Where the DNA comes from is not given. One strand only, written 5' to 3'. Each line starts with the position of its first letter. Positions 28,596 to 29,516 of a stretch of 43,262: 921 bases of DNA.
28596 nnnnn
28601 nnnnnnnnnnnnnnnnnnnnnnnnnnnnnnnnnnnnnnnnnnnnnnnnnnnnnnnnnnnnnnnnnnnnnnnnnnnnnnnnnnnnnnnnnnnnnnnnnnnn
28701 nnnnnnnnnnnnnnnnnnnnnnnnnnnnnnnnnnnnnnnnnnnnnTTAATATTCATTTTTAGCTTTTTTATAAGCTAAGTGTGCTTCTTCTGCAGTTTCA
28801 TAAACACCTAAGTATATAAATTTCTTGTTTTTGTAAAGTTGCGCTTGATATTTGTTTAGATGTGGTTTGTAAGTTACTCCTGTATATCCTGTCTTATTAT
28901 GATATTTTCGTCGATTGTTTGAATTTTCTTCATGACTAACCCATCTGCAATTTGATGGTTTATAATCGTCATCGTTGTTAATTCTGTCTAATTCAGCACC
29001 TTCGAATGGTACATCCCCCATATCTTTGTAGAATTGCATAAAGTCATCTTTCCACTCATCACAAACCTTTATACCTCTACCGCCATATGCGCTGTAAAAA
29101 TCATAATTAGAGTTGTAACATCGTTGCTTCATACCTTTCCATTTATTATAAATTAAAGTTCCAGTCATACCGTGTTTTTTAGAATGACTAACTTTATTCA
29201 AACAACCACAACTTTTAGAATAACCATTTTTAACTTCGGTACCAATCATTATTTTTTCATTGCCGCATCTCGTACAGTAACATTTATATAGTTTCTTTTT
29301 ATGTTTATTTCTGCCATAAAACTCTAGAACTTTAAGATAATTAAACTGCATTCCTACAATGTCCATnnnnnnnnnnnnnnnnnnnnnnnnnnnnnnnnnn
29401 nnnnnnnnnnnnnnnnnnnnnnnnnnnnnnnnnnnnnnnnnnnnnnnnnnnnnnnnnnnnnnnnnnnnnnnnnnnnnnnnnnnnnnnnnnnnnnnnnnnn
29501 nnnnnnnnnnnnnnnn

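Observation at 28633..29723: Tail-associated peptidoglycan hydrolase gene split by a group I intron carrying an HNH-AP2 homing endonuclease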

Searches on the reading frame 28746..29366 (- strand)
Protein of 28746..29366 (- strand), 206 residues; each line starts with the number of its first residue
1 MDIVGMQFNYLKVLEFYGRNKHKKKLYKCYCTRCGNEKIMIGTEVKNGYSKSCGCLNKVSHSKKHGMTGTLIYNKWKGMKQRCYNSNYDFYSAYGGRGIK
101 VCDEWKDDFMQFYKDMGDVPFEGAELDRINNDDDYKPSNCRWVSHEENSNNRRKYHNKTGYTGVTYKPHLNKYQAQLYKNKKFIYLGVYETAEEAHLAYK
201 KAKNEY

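Call 11: search_protein_families(library=pfam, proteins=[window:28746-29366:-], max_evalue=0.01)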
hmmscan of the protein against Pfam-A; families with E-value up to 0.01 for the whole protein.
window:28746-29366:- (206 aa): 1 family
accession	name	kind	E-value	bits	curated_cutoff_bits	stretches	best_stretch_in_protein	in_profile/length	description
PF00847.26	AP2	-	3.4e-08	34.1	33.3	1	159-206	1-51/54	AP2 domain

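Call 18: search_protein_families(library=pfam, proteins=[window:28746-29366:-], max_evalue=10)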
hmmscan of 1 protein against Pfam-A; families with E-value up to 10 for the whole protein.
window:28746-29366:- (206 aa): 2 families
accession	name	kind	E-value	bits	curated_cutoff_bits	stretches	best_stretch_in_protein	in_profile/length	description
PF00847.26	AP2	-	3.4e-08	34.1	33.3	1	159-206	1-51/54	AP2 domain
PF12677.13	DUF3797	-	5.9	7.3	25.1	0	25-55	12-44/48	Domain of unknown function (DUF3797)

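Call 19: search_protein_families(library=phrogs, proteins=[window:28746-29366:-], max_evalue=0.001)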
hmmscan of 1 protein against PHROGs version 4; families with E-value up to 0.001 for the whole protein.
window:28746-29366:- (206 aa): 12 families
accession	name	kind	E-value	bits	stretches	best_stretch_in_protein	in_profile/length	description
phrog_374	-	DNA, RNA and nucleotide metabolism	1.4e-82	279.4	1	2-206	196-406/617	HNH endonuclease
phrog_3377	-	DNA, RNA and nucleotide metabolism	2e-42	146.3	1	62-198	4-137/196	HNH endonuclease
phrog_8790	-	DNA, RNA and nucleotide metabolism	2.9e-36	126.6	1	60-174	13-126/241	restriction endonuclease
phrog_953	-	DNA, RNA and nucleotide metabolism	1.6e-35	124.3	1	58-206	210-361/420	HNH endonuclease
phrog_2081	-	DNA, RNA and nucleotide metabolism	1.7e-27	97.6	1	32-159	61-202/433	HNH endonuclease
phrog_99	-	DNA, RNA and nucleotide metabolism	3.5e-23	83.9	1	122-206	174-259/383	HNH endonuclease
phrog_4578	-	DNA, RNA and nucleotide metabolism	2.4e-17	64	1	116-206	23-114/130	HNH endonuclease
phrog_3593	-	DNA, RNA and nucleotide metabolism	6.2e-14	53.2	1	135-205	123-195/210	HNH endonuclease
phrog_35306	-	unknown function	1.9e-07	32.3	1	156-204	26-74/90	-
phrog_13470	-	DNA, RNA and nucleotide metabolism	2e-06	29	1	150-204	86-140/152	HNH endonuclease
phrog_30929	-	unknown function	8.4e-05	22.6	1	75-204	41-177/413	-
phrog_4947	-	unknown function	0.00099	20.7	0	151-200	47-96/121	-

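Call 20: search_protein_families(library=ncbifam, proteins=[window:28746-29366:-], max_evalue=1)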
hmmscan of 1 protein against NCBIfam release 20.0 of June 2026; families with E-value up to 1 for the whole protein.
window:28746-29366:- (206 aa): 0 families

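Call 21: search_solved_structures(query=window:28746-29366:-, max_evalue=1, show_alignments=2)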
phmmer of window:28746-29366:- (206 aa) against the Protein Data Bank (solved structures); distinct sequences matched with E-value up to 1: 15.
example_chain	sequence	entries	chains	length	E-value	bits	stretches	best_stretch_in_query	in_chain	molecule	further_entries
7wq5_A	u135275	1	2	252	0.0013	21.6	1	159-206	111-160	Ethylene-responsive transcription factor WRI1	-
1gcc_A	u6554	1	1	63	0.061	16.2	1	161-202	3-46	ETHYLENE RESPONSIVE ELEMENT BINDING FACTOR 1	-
2gcc_A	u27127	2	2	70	0.061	16.2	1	161-202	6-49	ATERF1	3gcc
9hrk_A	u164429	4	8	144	0.19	14.5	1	59-93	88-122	Cytochrome P460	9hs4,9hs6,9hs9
6hiu_B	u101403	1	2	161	0.24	14.2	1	59-93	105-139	Cytochrome P460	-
2a78_B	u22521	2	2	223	0.28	14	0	5-64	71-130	Mono-ADP-ribosyltransferase C3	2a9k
2c8g_A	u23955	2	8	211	0.36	13.6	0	5-64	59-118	MONO-ADP-RIBOSYLTRANSFERASE C3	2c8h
5wx9_A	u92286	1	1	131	0.4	13.5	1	160-202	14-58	Ethylene-responsive transcription factor ERF096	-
2c8e_E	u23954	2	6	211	0.42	13.4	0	5-64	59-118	MONO-ADP-RIBOSYLTRANSFERASE C3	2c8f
1g24_A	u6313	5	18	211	0.42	13.4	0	5-64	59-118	EXOENZYME C3 | MONO-ADP-RIBOSYLTRANSFERASE C3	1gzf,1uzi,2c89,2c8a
2c8b_X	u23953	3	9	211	0.42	13.4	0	5-64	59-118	MONO-ADP-RIBOSYLTRANSFERASE C3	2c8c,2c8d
2bov_B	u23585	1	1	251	0.44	13.4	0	5-64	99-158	MONO-ADP-RIBOSYLTRANSFERASE C3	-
7pwg_O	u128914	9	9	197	0.46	13.3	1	93-131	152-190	Ribosomal protein L13a | 60S ribosomal protein uL13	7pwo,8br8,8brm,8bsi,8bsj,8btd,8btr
1gze_A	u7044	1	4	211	0.64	12.8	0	5-64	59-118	MONO-ADP-RIBOSYLTRANSFERASE C3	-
7et4_A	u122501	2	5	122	0.84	12.5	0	158-202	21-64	AP2/ERF and B3 domain-containing transcription repressor TEM1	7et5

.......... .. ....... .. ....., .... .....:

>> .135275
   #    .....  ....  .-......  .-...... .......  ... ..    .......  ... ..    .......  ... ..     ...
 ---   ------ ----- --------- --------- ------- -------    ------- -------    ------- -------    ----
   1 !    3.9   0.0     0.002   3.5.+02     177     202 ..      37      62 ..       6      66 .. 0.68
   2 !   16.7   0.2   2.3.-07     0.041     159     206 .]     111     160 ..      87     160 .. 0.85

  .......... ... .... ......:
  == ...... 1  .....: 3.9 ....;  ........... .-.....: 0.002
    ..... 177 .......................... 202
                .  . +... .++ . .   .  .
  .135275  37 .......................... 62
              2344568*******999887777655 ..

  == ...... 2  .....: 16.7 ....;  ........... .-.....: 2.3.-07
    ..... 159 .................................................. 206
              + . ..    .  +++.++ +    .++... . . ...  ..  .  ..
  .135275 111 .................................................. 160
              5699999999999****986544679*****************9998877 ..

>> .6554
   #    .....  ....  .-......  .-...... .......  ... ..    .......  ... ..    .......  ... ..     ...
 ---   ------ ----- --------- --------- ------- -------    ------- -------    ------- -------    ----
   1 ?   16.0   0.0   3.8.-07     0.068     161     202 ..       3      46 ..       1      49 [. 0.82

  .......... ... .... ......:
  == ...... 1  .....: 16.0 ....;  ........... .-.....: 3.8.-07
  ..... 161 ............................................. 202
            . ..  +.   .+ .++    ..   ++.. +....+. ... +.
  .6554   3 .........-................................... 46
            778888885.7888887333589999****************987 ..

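Call 33: search_dna_similar(query=window:28746-29366:-, collection=phages, mode=protein, max_rows=40)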
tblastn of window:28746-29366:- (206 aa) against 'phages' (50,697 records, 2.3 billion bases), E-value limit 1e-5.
Records with a match: 1368; places in all: 1561; records where one place covers at least 80% of the query: 308.
Best place of each record, by identity: >=99% 2; <60% 1366.
By first word of the organism name: Staphylococcus 265; Salmonella 190; Vibrio 144; Pseudomonas 105; Escherichia 102; Bacillus 97; Mycobacterium 45; Klebsiella 39; Enterococcus 39; Ralstonia 31; and 63 more.
By host as written in the record: - 130; Staphylococcus aureus 82; Salmonella enterica subsp. enterica serovar Enteritidis 45; Escherichia coli 34; Mycobacterium smegmatis mc2 155 34; Pseudomonas aeruginosa 31; Staphylococcus sp. 29; Klebsiella pneumoniae 22; and 432 more.
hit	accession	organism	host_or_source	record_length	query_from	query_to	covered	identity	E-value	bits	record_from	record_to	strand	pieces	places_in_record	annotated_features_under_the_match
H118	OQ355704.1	Staphylococcus phage vB_SepS_BE28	Staphylococcus epidermidis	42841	1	206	100%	99.5%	3e-136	426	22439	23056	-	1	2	HNH endonuclease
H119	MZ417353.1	Staphylococcus phage PG-2021_93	Staphylococcus epidermidis S414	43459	1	206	100%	99.0%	2e-135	424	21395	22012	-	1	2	record has no annotation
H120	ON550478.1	Staphylococcus phage Sazerac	Staphylococcus epidermidis LM1680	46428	4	200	96%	52.0%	4e-57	199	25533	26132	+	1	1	hypothetical protein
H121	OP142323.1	Staphylococcus phage Lacachita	Staphylococcus epidermidis 1457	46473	4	200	96%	52.0%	4e-57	199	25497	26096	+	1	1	AP2 domain-containing protein | Group I catalytic intron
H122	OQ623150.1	Staphylococcus phage Southeast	Staphylococcus epidermidis LM1680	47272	4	200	96%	52.0%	4e-57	199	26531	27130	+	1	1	hypothetical protein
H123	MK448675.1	Streptococcus phage Javan129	Streptococcus dysgalactiae ERR085005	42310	4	206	99%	48.3%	2e-53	188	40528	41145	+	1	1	hypothetical protein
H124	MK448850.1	Streptococcus phage Javan132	Streptococcus dysgalactiae ERR085022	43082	4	206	99%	48.3%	2e-53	188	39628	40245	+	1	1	hypothetical protein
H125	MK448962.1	Streptococcus phage Javan496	Streptococcus pyogenes MGAS10394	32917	4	206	99%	47.8%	3e-53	188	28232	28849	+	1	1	hypothetical protein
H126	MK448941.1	Streptococcus phage Javan446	Streptococcus pyogenes Alab49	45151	4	206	99%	47.8%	3e-53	188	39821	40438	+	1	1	hypothetical protein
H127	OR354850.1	Staphylococcus phage S-CoN_Ph27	Staphylococcus sp.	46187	4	184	88%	52.9%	2e-41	193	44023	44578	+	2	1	HNH endonuclease (x2)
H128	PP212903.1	Staphylococcus phage PT94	Staphylococcus chromogenes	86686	5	200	95%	48.3%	4e-52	185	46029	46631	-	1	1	deoxyuridine 5'-triphosphate nucleotidohydrolase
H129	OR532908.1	Klebsiella phage RCIP0114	Klebsiella pneumoniae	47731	4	203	97%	44.8%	2e-40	151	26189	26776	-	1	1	hypothetical protein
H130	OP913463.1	Staphylococcus virus vB_SurM-PSU5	Staphylococcus ureilyticus ATCC49330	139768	5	197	94%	45.2%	2e-38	145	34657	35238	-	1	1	hypothetical protein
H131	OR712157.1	Vibrio phage IBT_VpB-34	Vibrio parahaemolyticus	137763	2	206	100%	41.0%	3e-39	147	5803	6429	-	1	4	HNH endonuclease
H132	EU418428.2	Staphylococcus phage A5W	Staphylococcus aureus NCTC9789 (=PS80)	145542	3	206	99%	39.6%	3e-38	145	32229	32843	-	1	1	ORF051: gpORF051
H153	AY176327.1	Staphylococcus phage K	-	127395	3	197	95%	39.9%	7e-38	144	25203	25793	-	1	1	ORF27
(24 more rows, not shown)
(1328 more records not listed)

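Call 34: get_annotated_region(hit=H153, flank=1500)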
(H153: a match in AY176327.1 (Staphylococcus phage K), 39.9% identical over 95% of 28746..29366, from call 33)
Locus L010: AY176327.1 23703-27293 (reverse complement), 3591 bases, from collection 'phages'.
description: Staphylococcus phage K, complete genome.
organism: Staphylococcus phage K (NCBI taxid 2928685)
taxonomy: Viruses; Duplodnaviria; Heunggongvirae; Uroviricota; Caudoviricetes; Herelleviridae; Twortvirinae; Kayvirus; Kayvirus kay
host: -; source: -; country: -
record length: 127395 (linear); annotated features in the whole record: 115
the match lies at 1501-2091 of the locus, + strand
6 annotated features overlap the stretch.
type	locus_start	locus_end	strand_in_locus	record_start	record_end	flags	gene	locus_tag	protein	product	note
CDS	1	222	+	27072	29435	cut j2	-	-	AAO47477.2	ORF30/ORF32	hypothetical protein; putative lysin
CDS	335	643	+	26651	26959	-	-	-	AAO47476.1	ORF29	hypothetical protein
CDS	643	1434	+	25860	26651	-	-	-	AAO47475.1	ORF28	hypothetical protein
CDS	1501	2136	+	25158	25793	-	-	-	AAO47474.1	ORF27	hypothetical protein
CDS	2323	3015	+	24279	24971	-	-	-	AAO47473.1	ORF26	hypothetical protein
CDS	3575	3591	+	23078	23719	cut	-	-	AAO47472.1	ORF25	hypothetical protein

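Call 35: get_annotated_region(hit=H125, flank=1500)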
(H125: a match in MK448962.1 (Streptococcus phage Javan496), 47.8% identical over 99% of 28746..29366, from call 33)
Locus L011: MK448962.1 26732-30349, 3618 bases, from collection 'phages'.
description: Streptococcus phage Javan496, complete genome.
organism: Streptococcus phage Javan496 (NCBI taxid 2548210)
taxonomy: Viruses; Duplodnaviria; Heunggongvirae; Uroviricota; Caudoviricetes
host: Streptococcus pyogenes MGAS10394; source: -; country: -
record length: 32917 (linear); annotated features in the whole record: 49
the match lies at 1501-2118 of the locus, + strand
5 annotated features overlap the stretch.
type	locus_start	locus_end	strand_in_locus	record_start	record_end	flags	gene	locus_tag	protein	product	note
CDS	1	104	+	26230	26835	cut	-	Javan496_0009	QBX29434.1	hypothetical protein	-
CDS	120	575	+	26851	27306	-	-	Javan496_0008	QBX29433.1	holin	-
CDS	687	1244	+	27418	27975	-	-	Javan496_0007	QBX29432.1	lysin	-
CDS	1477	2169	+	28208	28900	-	-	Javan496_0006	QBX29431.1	hypothetical protein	-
CDS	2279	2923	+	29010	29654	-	-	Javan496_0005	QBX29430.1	lysin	-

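Call 53: search_solved_structures(query=A2, max_evalue=10, show_alignments=3)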
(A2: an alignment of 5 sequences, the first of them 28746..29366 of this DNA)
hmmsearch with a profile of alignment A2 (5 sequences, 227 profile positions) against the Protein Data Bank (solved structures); distinct sequences matched with E-value up to 10: 5.
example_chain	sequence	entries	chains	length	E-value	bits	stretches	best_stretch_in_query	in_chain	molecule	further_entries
7wq5_A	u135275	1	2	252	7.7e-07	32.1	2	164-222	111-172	Ethylene-responsive transcription factor WRI1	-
7et4_A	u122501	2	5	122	0.022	17.5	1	151-220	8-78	AP2/ERF and B3 domain-containing transcription repressor TEM1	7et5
9ome_A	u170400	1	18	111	0.033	17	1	112-163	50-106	Lipoprotein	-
7pwg_O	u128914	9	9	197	0.19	14.5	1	95-137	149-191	Ribosomal protein L13a | 60S ribosomal protein uL13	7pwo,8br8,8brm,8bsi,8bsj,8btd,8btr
5wx9_A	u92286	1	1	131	1.2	11.8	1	163-208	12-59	Ethylene-responsive transcription factor ERF096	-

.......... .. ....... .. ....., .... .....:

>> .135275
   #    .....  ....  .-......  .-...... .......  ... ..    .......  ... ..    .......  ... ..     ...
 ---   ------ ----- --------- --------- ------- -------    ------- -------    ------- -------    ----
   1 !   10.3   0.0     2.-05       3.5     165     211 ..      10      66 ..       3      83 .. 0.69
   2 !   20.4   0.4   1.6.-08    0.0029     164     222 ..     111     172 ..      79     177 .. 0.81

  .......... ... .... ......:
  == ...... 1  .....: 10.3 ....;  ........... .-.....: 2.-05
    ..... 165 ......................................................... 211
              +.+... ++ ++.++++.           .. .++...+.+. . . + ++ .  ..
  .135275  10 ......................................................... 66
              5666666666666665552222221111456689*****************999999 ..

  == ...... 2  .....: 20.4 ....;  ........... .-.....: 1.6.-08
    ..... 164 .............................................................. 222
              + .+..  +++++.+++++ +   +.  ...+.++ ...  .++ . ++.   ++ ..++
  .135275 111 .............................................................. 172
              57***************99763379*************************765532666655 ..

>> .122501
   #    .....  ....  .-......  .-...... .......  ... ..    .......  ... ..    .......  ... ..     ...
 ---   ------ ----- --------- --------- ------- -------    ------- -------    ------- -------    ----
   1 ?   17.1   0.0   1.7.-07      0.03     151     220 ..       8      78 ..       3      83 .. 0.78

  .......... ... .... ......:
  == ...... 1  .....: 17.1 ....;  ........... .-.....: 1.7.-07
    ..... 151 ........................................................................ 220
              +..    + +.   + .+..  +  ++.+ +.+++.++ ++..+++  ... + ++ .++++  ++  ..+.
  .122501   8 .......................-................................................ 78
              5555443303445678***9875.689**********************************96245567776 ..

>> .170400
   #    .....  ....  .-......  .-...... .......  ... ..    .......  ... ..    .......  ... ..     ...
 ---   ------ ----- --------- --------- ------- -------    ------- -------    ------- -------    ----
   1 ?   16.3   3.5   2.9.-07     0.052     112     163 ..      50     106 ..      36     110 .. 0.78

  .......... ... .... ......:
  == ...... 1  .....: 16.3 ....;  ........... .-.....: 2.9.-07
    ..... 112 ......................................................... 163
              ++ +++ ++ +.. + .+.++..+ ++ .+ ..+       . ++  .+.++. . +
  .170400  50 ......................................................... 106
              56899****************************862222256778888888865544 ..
